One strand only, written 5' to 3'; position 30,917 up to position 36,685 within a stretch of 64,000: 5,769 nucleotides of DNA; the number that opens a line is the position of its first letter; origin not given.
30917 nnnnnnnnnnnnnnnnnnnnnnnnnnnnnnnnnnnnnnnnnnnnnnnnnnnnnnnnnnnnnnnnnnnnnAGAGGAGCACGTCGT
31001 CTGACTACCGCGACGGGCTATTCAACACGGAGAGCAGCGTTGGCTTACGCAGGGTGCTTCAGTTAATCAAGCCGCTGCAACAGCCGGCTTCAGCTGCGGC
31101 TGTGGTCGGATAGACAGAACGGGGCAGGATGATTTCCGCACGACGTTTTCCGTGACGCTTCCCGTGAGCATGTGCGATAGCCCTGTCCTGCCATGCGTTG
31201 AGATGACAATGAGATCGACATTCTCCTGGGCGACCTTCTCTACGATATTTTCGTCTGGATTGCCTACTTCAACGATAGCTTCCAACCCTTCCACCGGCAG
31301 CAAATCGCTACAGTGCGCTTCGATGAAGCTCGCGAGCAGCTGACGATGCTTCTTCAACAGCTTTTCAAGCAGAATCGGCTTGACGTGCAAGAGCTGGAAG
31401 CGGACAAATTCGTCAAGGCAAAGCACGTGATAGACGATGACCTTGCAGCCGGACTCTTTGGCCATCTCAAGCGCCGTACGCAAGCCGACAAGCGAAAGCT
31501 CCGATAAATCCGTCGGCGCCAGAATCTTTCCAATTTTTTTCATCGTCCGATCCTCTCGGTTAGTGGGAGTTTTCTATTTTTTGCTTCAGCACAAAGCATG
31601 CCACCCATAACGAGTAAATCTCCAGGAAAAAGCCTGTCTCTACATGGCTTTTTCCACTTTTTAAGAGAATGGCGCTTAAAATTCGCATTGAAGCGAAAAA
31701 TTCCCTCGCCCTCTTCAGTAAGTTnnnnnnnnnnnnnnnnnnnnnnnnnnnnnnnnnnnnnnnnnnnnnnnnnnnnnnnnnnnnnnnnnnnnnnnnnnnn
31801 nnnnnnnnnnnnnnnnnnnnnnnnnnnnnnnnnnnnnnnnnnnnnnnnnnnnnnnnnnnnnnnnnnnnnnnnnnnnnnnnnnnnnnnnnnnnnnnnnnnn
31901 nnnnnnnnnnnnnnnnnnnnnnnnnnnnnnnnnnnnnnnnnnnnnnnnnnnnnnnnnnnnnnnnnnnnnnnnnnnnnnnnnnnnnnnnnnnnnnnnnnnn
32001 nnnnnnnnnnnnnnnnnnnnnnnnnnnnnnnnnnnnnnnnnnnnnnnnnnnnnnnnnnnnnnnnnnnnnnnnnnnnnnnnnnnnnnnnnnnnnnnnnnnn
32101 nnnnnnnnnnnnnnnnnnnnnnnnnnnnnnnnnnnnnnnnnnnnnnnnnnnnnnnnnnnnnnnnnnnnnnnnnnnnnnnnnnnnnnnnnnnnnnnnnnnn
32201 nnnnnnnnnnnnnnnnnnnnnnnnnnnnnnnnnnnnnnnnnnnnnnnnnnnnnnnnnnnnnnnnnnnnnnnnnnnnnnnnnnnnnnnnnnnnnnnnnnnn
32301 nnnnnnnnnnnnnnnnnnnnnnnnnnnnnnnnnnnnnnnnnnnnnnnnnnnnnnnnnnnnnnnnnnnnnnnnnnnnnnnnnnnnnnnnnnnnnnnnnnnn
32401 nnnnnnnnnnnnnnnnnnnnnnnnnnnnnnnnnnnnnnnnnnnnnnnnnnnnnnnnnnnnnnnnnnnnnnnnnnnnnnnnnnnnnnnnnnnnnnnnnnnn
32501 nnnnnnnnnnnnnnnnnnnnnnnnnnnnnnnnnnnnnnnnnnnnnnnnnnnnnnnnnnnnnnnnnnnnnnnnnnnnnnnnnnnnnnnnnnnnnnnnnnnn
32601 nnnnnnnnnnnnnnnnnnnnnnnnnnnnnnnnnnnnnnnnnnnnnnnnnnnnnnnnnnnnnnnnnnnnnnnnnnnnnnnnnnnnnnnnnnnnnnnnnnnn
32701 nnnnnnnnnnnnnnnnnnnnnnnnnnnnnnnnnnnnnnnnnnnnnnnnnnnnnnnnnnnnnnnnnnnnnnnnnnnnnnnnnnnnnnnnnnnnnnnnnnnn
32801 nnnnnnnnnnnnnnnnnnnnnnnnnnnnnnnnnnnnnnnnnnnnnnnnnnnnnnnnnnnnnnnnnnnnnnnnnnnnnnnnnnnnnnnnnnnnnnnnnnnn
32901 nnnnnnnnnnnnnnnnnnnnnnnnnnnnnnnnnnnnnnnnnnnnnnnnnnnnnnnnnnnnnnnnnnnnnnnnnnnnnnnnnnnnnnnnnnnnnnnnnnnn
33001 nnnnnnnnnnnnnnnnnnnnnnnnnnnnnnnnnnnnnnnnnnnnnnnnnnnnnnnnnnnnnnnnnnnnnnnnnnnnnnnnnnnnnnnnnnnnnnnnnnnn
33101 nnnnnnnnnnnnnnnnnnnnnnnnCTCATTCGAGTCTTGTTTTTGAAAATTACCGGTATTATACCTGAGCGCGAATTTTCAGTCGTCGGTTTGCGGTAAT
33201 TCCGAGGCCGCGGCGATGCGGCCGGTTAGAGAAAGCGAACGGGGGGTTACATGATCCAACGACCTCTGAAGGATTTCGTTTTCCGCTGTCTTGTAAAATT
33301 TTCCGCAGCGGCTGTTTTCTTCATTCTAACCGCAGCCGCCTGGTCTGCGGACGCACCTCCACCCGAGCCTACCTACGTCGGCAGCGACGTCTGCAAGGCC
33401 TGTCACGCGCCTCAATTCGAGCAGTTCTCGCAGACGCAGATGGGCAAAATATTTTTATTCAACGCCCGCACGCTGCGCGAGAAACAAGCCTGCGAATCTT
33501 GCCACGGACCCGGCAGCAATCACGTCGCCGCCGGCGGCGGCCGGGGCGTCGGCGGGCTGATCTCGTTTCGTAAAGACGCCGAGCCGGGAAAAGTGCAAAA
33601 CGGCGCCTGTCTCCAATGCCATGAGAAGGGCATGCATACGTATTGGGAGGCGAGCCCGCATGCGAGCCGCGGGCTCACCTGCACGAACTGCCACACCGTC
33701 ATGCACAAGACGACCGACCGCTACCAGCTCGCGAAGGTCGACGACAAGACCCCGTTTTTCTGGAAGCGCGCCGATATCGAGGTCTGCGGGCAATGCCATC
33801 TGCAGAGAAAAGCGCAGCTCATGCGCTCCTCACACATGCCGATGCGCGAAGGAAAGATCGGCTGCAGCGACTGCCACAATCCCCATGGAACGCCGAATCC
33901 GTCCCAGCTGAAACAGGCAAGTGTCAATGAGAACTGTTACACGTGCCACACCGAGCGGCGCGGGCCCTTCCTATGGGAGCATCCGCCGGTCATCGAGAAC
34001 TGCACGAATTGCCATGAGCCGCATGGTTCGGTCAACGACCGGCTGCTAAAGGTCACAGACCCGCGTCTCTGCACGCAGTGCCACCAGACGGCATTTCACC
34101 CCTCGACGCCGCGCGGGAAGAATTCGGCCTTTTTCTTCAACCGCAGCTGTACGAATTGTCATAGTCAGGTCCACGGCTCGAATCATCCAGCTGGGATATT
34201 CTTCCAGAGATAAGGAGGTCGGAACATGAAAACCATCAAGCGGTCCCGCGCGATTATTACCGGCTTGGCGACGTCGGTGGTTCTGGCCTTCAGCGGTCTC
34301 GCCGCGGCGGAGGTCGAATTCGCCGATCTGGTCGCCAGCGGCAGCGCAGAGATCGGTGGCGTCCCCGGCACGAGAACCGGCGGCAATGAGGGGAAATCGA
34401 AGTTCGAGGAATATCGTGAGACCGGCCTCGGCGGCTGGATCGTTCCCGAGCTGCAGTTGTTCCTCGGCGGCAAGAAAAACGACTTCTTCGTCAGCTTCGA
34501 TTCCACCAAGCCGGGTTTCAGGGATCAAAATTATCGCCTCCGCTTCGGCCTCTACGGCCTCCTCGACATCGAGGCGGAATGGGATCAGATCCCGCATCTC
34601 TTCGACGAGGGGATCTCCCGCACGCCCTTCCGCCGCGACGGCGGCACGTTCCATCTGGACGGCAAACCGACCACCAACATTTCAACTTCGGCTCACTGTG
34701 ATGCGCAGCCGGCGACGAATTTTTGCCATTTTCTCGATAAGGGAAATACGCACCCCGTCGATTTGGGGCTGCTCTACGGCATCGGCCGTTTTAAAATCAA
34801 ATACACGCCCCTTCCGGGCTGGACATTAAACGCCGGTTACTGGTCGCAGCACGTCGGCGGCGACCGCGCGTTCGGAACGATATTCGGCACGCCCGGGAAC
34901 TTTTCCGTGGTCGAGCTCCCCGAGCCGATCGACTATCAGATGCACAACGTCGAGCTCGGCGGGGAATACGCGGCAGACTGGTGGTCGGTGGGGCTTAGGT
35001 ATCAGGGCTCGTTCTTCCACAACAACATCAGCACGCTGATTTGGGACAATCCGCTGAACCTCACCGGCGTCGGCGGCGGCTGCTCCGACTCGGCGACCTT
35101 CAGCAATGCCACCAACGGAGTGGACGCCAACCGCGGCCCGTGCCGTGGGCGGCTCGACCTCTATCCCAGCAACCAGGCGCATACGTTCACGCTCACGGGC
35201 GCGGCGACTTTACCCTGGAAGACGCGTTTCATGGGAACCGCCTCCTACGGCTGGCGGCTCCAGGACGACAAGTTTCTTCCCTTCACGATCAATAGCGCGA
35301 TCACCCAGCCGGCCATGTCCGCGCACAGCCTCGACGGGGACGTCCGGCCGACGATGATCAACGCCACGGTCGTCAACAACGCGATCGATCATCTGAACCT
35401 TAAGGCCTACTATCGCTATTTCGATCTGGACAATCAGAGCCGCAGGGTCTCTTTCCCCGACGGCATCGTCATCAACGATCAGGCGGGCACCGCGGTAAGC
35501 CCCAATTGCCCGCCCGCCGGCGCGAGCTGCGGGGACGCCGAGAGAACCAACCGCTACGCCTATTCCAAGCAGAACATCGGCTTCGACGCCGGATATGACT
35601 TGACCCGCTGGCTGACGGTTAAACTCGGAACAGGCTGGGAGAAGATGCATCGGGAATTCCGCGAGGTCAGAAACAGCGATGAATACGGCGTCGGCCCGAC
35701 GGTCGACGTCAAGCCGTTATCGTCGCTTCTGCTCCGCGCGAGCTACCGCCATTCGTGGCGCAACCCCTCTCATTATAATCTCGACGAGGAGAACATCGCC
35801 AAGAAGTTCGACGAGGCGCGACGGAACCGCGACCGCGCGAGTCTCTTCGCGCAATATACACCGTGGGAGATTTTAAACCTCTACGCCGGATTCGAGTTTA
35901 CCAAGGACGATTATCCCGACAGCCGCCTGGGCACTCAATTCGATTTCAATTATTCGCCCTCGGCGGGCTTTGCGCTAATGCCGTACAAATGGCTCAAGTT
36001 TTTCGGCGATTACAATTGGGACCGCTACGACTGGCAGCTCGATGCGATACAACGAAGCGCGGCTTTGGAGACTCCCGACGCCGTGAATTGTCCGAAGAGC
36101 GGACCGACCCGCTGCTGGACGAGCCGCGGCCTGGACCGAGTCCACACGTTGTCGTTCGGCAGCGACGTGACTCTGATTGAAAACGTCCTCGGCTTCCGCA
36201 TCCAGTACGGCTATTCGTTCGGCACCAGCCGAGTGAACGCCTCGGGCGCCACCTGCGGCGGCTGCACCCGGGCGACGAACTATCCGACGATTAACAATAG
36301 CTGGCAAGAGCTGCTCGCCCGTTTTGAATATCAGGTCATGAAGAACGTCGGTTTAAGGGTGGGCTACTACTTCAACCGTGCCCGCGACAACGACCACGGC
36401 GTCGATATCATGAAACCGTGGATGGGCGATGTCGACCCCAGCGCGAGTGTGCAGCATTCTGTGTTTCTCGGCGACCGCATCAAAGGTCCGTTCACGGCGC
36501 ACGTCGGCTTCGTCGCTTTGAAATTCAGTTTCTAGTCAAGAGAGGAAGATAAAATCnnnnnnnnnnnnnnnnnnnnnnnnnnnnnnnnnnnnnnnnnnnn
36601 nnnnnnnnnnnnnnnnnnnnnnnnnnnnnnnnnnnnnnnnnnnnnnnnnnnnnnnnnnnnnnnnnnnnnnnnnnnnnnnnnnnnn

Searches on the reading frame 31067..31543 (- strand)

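Call 16: search_protein_families(library=pfam, proteins=[window:31067-31543:-], max_evalue=0.001)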
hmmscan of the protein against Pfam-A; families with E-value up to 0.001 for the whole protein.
window:31067-31543:- (158 aa): 1 family
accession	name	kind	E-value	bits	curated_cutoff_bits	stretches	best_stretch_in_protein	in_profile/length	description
PF00582.32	Usp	-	9.8e-29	101.2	24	1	5-146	3-141/141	Universal stress protein family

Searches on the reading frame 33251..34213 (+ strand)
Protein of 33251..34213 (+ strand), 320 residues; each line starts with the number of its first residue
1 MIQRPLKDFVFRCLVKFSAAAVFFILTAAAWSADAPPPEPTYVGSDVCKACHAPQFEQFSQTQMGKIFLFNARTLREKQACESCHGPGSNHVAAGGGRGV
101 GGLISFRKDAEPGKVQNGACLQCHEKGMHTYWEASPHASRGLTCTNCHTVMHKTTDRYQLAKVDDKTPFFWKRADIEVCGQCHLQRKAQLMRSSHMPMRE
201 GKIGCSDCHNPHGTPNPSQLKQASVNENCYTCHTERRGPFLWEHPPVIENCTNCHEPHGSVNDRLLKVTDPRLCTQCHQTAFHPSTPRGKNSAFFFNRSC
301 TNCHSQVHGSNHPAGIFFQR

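Call 4: search_protein_families(library=pfam, proteins=[window:33251-34213:+], max_evalue=0.01)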
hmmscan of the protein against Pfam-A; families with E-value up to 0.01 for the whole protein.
window:33251-34213:+ (320 aa): 7 families
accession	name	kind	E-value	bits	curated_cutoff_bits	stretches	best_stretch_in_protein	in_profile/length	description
PF09699.15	Paired_CXXCH_1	-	3.5e-33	113.4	20.6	2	195-237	1-40/41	Doubled CXXCH motif (Paired_CXXCH_1)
PF14522.11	Cytochrome_C7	-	5.8e-16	58.5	24.8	3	198-256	11-67/67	Cytochrome c7 and related cytochrome c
PF22678.1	Cytochrom_c_NrfB-like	-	1.6e-10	41.8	27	1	81-158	1-74/89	Cytochrome c-type protein NrfB-like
PF14537.11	Cytochrom_c3_2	-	1.1e-09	39.1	25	1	137-234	2-79/79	Cytochrome c3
PF22113.1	Mtrc-MtrF_II-IV_dom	-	3.5e-08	33.6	30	1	46-90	121-168/176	Outer membrane cytochrome MtrC/MtrF-like, domains II/IV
PF02335.20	Cytochrom_C552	-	0.00037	20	24.1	1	131-192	234-291/438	Cytochrome c552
PF13435.11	Cytochrome_C554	-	0.00084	20.7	20.8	0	115-149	46-84/84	Cytochrome c554 and c-prime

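Call 5: search_protein_families(library=ncbifam, proteins=[window:33251-34213:+], max_evalue=0.01)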
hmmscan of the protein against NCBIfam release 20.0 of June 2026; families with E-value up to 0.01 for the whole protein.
window:33251-34213:+ (320 aa): 10 families
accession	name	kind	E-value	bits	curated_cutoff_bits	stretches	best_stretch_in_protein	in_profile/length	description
TIGR03508.1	decahem_SO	subfamily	1.3e-75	254.2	192.2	1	44-313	1-257/258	DmsE family decaheme c-type cytochrome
NF041028.1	decahem_GSU2203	exception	8.7e-71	238.7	325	1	38-314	29-305/317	GSU2203 family decaheme c-type cytochrome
TIGR01905.1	paired_CXXCH_1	subfamily_domain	4.5e-25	87.3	25.2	2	244-281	1-39/41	doubled CXXCH domain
NF008659.0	PRK11659.1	equivalog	2.7e-11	43.5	184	1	47-158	48-151/188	cytochrome c nitrite reductase pentaheme subunit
TIGR03153.1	cytochr_NrfH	equivalog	2.5e-10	40.5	134.2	2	174-283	26-138/138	cytochrome c nitrite reductase small subunit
NF045722.1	c3_cytochr_TmcA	equivalog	4.3e-08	33.1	114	1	172-239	53-117/125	acidic tetraheme cytochrome c3 TmcA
NF049875.1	NetB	exception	4.3e-05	23.4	380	1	74-154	96-175/211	Nrf-like electron transfer protein NetB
NF045713.1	CxxCH_16_HmcA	equivalog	5.1e-05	22.1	400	1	24-258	21-255/541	sulfate respiration complex hexadecaheme cytochrome HmcA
NF041198.1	UshA_like_PCGU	equivalog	6.9e-05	21.6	275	1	38-65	401-428/519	UshA-like (seleno)protein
NF047727.1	4hemeCytCCctA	equivalog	0.0077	16.4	180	0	175-237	56-108/109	tetraheme c-type cytochrome CctA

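Call 62: search_solved_structures(query=window:33251-34213:+, max_evalue=0.001)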
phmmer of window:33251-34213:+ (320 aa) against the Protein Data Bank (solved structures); distinct sequences matched with E-value up to 0.001: 1.
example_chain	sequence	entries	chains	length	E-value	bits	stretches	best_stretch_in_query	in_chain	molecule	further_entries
6r2q_A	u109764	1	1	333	1.8e-58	201.6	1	44-320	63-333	Cystathionine beta-synthase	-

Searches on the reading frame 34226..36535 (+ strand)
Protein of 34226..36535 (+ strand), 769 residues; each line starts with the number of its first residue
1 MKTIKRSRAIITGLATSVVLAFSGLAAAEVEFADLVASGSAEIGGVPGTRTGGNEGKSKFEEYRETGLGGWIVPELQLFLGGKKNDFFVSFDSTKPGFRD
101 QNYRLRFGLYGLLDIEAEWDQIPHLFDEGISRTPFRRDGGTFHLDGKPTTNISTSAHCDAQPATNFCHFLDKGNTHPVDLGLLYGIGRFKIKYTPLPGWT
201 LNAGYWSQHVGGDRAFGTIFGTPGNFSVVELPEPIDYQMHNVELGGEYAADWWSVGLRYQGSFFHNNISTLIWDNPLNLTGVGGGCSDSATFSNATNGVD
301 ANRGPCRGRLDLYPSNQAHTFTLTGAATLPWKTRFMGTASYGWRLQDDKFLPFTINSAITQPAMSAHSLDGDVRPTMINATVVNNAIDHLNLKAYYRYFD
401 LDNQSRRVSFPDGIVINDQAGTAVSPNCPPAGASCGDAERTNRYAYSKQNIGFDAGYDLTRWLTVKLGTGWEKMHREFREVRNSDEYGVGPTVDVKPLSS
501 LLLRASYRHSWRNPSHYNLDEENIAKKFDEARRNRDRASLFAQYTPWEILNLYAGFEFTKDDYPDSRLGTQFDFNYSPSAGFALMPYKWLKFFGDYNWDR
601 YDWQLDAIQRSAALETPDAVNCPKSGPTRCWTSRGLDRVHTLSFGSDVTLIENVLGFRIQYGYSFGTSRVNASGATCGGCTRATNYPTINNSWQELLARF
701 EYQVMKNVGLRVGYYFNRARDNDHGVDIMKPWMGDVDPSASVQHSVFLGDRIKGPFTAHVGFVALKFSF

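Call 4: search_protein_families(library=pfam, proteins=[window:34226-36535:+], max_evalue=0.01)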
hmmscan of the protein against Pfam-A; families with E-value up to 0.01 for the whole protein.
window:34226-36535:+ (769 aa): 1 family
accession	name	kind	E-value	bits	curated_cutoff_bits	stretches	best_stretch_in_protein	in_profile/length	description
PF11854.14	MtrB_PioB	-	1.2e-87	295.4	23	1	59-768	8-634/635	Putative outer membrane beta-barrel porin, MtrB/PioB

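Call 5: search_protein_families(library=ncbifam, proteins=[window:34226-36535:+], max_evalue=0.01)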
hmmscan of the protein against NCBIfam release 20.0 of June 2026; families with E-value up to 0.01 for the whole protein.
window:34226-36535:+ (769 aa): 2 families
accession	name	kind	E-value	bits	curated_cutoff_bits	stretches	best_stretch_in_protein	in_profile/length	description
TIGR03509.1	OMP_MtrB_PioB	subfamily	5.7e-73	246.5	240.05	1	52-724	10-624/662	MtrB/PioB family decaheme-associated outer membrane protein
NF041027.1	GSU2204_Se_pt_1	equivalog_domain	7.9e-14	51.3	350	1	310-510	268-447/580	GSU2204 family CXXCH-containing (seleno)protein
